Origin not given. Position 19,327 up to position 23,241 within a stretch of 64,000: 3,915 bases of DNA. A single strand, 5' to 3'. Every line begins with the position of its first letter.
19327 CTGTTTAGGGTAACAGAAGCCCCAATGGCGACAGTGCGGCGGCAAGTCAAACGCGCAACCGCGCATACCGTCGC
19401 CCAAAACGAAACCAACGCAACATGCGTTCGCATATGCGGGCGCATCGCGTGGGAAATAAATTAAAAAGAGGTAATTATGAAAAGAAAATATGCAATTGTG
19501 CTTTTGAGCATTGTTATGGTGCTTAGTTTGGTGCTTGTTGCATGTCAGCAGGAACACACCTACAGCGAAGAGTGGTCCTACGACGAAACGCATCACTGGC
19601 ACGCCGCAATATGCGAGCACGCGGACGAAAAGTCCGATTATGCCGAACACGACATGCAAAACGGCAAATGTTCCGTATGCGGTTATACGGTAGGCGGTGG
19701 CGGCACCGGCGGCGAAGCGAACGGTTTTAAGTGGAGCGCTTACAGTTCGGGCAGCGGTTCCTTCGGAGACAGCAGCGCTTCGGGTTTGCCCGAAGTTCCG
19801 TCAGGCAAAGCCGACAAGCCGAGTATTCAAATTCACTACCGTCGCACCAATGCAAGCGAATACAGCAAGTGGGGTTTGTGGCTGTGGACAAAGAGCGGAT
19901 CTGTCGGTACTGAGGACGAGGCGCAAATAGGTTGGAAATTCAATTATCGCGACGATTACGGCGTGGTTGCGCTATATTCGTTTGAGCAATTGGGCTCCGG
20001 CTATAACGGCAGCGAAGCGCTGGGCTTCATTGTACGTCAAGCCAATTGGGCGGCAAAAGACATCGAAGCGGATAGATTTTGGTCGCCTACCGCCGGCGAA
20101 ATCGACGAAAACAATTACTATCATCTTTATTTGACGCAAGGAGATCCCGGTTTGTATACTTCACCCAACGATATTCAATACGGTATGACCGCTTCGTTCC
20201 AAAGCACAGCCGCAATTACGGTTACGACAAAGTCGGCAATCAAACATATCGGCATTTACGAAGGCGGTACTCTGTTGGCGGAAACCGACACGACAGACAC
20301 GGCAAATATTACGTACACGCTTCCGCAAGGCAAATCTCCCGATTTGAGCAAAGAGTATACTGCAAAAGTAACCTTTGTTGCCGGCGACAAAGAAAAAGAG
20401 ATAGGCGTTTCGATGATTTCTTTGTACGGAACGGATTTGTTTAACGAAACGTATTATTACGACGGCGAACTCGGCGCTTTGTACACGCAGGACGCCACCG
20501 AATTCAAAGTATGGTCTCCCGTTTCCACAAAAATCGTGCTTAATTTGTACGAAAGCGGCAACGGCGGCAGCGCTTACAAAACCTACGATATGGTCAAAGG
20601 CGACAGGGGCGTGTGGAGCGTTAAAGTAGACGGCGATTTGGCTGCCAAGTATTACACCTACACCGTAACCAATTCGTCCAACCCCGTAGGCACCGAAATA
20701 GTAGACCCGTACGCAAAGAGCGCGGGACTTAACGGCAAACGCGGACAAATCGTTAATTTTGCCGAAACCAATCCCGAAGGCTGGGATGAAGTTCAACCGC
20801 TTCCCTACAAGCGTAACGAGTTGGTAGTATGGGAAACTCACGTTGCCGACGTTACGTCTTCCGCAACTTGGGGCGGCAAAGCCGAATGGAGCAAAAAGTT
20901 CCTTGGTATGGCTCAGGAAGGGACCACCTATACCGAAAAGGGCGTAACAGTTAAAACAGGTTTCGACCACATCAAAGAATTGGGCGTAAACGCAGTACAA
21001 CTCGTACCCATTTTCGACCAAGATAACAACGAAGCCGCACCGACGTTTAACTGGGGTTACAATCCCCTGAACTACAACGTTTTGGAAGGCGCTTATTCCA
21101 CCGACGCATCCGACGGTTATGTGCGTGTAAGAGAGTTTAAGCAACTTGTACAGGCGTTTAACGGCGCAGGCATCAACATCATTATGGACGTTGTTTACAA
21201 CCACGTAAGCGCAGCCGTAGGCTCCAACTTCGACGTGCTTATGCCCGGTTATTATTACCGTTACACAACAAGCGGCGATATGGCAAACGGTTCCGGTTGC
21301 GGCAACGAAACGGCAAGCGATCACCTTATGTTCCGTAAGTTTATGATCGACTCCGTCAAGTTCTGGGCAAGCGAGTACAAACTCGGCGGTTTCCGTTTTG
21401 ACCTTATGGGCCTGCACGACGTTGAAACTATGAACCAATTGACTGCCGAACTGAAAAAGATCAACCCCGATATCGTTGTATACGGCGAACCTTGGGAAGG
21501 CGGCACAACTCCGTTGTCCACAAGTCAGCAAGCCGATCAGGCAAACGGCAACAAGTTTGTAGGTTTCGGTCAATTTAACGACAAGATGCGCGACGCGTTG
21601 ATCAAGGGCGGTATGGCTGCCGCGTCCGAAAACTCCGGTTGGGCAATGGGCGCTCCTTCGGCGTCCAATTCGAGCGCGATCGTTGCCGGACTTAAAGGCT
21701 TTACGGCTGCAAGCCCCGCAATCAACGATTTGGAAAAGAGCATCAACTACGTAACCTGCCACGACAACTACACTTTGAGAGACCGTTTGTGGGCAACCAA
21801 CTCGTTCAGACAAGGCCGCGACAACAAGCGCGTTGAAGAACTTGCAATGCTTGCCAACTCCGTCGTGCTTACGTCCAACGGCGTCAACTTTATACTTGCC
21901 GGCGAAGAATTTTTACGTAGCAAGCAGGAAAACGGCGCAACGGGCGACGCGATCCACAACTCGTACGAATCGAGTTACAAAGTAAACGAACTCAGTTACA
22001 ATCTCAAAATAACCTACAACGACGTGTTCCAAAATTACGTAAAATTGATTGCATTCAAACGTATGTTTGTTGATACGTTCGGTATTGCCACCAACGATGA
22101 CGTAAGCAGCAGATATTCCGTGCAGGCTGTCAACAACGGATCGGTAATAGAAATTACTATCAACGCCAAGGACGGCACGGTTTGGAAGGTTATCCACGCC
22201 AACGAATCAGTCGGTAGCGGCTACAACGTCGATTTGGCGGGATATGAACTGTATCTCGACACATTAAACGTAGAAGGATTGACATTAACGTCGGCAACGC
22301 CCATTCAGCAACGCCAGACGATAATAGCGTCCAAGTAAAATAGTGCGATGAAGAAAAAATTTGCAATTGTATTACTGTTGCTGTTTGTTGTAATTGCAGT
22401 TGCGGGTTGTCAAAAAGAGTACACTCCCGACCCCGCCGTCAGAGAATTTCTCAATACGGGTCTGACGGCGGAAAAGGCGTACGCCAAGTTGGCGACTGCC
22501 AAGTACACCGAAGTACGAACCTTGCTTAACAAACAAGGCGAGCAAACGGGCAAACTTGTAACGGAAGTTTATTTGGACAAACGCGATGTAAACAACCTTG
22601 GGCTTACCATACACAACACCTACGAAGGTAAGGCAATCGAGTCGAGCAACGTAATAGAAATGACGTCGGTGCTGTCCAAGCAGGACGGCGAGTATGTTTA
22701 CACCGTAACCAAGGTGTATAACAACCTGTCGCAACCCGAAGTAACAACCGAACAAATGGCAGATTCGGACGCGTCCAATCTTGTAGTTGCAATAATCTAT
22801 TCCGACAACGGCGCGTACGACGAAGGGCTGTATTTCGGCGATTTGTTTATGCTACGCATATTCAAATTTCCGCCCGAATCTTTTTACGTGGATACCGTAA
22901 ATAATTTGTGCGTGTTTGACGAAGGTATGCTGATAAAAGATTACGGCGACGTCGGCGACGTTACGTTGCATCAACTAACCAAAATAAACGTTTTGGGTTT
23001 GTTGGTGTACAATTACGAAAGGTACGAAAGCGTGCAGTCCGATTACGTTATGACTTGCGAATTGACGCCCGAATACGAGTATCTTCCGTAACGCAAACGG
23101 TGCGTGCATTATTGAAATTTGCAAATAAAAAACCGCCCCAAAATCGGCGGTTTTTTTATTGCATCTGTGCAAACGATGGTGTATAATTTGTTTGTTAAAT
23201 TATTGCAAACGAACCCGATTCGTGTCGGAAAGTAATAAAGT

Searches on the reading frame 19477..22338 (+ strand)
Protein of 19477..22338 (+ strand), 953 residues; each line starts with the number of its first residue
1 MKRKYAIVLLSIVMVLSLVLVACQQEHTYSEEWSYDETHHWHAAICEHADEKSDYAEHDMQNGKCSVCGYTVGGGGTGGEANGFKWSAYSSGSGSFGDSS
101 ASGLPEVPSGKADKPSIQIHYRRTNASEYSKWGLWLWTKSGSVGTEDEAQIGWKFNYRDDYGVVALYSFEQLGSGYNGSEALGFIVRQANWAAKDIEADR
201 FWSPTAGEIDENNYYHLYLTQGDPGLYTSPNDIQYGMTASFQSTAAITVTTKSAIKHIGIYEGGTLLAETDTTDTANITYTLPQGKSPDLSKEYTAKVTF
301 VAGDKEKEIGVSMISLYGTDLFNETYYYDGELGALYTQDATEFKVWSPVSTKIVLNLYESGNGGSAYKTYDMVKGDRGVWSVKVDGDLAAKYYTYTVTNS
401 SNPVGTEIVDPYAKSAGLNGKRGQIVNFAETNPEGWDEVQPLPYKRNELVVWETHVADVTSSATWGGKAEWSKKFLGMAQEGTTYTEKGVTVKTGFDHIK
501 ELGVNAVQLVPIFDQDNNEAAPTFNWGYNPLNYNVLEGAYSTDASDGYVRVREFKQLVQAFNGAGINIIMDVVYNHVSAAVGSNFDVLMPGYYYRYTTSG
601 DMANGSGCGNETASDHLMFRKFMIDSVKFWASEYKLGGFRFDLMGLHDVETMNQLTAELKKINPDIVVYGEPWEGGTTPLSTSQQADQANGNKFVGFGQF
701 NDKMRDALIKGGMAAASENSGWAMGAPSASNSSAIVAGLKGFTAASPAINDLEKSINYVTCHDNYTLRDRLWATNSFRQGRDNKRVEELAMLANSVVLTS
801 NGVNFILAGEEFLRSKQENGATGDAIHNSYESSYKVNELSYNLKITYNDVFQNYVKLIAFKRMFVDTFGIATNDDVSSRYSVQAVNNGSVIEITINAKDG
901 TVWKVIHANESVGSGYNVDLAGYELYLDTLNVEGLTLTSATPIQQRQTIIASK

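Call 32: search_protein_families(library=pfam, proteins=[window:19477-22338:+], max_evalue=0.001)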
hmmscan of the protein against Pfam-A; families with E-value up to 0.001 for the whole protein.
window:19477-22338:+ (953 aa): 3 families
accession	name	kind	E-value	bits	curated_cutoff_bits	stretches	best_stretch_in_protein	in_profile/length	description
PF03714.20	PUD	-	4.9e-14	53.4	25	1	117-228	2-97/97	Bacterial pullanase-associated domain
PF00128.31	Alpha-amylase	-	9.2e-13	48.6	22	1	488-580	19-95/446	Alpha amylase, catalytic domain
PF02922.24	CBM_48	-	1e-10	42.2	22.4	1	331-413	1-83/83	Carbohydrate-binding module 48 (Isoamylase N-terminal domain)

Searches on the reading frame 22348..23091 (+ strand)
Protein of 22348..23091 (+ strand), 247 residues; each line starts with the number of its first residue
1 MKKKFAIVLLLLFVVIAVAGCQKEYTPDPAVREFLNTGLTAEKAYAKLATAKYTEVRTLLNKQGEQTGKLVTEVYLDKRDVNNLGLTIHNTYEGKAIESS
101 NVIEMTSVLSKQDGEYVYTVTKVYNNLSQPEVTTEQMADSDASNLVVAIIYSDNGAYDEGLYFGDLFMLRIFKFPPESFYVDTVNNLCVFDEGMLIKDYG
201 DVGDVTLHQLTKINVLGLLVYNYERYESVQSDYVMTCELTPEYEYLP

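Call 32: search_protein_families(library=pfam, proteins=[window:22348-23091:+], max_evalue=0.001)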
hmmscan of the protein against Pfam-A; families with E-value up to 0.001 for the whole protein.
window:22348-23091:+ (247 aa): 1 family
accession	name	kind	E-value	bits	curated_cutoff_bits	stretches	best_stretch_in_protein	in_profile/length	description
PF10154.14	Fy-3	-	0.00029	20.5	25.8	1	28-137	95-204/498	Ferry endosomal RAB5 effector complex subunit 3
